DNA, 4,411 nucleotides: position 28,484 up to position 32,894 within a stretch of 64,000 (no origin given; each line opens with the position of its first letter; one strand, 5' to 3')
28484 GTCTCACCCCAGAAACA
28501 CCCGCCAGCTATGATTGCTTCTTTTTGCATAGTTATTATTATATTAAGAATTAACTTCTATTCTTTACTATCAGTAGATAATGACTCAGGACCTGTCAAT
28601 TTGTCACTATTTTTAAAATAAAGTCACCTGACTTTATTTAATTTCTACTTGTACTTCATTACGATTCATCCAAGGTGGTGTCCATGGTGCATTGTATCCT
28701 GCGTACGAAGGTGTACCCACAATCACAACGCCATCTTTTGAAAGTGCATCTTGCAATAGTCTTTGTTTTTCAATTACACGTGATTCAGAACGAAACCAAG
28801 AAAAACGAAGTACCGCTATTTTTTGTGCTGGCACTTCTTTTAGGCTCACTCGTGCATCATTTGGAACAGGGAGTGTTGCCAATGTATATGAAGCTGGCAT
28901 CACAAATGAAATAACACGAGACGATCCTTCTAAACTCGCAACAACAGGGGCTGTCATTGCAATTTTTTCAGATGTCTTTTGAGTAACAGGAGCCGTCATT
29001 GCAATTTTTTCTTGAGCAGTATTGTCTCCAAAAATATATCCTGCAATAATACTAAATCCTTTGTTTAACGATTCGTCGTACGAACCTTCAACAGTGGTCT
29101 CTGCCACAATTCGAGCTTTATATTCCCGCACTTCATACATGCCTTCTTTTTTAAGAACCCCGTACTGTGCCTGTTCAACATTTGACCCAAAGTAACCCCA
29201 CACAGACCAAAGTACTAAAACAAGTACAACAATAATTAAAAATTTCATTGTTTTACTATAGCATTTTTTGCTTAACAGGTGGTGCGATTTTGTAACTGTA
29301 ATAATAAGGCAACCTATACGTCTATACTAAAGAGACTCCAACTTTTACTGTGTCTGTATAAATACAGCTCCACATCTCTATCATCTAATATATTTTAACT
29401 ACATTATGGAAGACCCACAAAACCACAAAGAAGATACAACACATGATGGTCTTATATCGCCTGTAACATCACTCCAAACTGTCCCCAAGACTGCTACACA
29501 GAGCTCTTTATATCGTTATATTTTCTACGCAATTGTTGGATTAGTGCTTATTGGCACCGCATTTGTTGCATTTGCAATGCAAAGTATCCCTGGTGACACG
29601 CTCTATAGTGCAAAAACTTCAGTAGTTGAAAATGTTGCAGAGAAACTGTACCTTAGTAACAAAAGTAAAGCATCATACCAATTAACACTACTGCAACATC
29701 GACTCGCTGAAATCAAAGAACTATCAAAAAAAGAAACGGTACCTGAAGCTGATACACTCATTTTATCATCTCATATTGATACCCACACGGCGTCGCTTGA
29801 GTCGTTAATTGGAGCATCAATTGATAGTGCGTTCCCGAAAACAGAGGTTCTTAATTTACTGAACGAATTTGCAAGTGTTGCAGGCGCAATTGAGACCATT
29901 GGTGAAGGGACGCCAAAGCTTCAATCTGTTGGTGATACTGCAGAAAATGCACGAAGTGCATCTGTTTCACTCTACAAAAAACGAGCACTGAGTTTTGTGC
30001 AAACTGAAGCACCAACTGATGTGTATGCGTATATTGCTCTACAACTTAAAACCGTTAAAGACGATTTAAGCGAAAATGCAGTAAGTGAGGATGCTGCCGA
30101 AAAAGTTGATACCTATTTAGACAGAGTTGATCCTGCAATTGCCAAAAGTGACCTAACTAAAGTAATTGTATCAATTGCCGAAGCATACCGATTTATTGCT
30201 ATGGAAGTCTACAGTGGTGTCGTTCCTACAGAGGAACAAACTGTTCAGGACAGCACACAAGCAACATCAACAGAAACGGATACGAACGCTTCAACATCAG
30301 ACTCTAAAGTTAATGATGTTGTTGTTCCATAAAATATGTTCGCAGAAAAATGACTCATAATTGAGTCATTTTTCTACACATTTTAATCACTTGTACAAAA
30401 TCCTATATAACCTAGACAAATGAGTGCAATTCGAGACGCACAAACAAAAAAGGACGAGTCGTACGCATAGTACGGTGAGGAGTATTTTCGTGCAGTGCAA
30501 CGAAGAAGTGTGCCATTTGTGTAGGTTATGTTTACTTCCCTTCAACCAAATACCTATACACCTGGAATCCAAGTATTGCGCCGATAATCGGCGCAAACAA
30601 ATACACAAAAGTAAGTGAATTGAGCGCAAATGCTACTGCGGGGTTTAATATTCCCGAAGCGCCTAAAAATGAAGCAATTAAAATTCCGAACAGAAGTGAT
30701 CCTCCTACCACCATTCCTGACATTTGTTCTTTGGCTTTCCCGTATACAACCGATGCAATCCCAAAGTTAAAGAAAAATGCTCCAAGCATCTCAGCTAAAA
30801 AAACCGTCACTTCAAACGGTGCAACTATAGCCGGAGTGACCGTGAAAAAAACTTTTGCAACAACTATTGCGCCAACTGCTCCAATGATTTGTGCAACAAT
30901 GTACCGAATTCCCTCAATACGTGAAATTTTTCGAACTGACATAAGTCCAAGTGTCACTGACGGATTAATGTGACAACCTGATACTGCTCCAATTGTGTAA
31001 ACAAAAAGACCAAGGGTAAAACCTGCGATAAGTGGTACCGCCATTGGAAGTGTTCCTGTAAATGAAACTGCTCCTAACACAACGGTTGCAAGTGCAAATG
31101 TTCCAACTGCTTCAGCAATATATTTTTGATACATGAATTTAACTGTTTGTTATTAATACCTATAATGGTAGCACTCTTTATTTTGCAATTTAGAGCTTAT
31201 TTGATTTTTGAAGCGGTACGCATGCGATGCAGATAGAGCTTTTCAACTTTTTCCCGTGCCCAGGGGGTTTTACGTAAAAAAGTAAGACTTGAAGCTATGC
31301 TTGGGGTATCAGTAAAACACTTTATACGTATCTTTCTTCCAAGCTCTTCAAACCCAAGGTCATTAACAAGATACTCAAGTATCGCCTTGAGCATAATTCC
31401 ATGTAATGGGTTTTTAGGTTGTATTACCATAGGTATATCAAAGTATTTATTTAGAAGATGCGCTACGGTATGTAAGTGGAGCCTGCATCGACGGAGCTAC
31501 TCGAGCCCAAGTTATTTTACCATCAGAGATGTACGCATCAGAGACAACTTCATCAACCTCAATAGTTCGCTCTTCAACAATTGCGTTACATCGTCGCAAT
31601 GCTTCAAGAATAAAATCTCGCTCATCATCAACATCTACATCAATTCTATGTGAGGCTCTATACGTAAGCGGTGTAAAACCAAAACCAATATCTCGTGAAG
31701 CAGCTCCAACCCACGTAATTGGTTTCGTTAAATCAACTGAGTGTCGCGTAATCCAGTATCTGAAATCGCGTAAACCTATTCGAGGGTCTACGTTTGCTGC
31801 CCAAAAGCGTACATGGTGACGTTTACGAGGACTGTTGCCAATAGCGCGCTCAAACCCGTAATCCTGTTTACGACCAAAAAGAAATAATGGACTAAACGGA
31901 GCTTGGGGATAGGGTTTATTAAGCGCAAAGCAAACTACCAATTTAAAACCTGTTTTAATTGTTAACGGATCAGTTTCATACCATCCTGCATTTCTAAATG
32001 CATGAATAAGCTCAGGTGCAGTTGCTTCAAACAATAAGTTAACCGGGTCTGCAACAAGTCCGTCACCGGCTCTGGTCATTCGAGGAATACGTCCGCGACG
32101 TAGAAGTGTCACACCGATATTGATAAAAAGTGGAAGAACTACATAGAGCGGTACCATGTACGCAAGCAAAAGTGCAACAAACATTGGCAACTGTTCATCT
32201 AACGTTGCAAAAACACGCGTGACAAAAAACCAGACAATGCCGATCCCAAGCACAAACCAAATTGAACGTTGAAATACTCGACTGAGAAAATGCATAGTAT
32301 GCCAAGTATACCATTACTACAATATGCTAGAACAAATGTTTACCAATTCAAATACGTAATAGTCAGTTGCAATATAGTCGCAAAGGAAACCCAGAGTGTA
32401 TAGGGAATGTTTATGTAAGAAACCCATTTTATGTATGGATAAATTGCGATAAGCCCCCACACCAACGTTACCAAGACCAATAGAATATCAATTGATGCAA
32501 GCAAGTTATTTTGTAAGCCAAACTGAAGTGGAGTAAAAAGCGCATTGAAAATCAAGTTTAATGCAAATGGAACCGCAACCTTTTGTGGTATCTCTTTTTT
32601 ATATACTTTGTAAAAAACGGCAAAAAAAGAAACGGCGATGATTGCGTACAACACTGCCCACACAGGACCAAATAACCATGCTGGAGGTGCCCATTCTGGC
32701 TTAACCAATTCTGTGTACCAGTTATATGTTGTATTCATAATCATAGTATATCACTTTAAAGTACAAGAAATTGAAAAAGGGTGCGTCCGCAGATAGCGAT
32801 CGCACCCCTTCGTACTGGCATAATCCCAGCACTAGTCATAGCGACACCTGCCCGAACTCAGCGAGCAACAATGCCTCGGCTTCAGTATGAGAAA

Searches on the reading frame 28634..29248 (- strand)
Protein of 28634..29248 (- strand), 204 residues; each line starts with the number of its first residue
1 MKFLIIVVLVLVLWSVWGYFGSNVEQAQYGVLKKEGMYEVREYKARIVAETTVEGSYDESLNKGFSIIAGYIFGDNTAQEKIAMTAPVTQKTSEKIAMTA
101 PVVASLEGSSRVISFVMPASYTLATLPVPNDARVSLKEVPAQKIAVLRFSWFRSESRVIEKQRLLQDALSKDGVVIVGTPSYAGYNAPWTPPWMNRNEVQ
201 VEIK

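Call 36: search_protein_families(library=pfam, proteins=[window:28634-29248:-], max_evalue=0.001)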
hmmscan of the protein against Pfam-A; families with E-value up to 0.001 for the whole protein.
window:28634-29248:- (204 aa): 1 family
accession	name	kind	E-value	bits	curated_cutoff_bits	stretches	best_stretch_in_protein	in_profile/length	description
PF04832.17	SOUL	-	1e-48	166.1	27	1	24-201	1-172/173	SOUL heme-binding protein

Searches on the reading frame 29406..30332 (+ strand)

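Call 36: search_protein_families(library=pfam, proteins=[window:29406-30332:+], max_evalue=0.001)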
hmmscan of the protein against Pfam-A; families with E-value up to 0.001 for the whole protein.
window:29406-30332:+ (308 aa): 1 family
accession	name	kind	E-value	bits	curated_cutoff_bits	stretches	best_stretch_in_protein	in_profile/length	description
PF18915.5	DUF5667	-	1.5e-08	35.4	27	1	60-120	2-61/99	Domain of unknown function (DUF5667)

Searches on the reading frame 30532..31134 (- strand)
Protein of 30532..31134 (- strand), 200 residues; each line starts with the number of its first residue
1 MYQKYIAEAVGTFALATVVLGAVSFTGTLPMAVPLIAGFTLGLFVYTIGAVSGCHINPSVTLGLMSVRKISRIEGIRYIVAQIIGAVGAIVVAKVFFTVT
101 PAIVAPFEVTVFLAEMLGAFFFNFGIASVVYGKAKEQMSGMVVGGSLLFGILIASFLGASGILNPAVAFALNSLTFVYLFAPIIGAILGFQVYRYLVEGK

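Call 36: search_protein_families(library=pfam, proteins=[window:30532-31134:-], max_evalue=0.001)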
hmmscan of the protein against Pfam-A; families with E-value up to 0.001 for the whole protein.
window:30532-31134:- (200 aa): 1 family
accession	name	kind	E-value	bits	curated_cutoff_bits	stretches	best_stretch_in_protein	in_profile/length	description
PF00230.25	MIP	-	7.9e-20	72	25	1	2-193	8-222/222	Major intrinsic protein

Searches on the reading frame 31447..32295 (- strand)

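Call 36: search_protein_families(library=pfam, proteins=[window:31447-32295:-], max_evalue=0.001)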
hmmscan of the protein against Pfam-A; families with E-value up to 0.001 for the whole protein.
window:31447-32295:- (282 aa): 1 family
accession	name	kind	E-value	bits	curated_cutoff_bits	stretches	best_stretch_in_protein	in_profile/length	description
PF14067.11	LssY_C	-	2.2e-45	155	25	1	69-260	3-187/188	LssY C-terminus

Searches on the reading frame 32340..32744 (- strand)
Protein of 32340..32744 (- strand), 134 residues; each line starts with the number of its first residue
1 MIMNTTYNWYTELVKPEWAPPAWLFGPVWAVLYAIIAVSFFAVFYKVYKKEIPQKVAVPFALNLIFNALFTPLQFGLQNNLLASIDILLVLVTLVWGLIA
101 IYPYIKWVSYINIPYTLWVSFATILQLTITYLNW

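Call 36: search_protein_families(library=pfam, proteins=[window:32340-32744:-], max_evalue=0.001)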
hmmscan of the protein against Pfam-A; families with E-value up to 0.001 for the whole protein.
window:32340-32744:- (134 aa): 1 family
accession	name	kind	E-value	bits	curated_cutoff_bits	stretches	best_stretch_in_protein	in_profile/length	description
PF03073.20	TspO_MBR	-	7.5e-29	100.8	24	1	6-131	20-144/145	TspO/MBR family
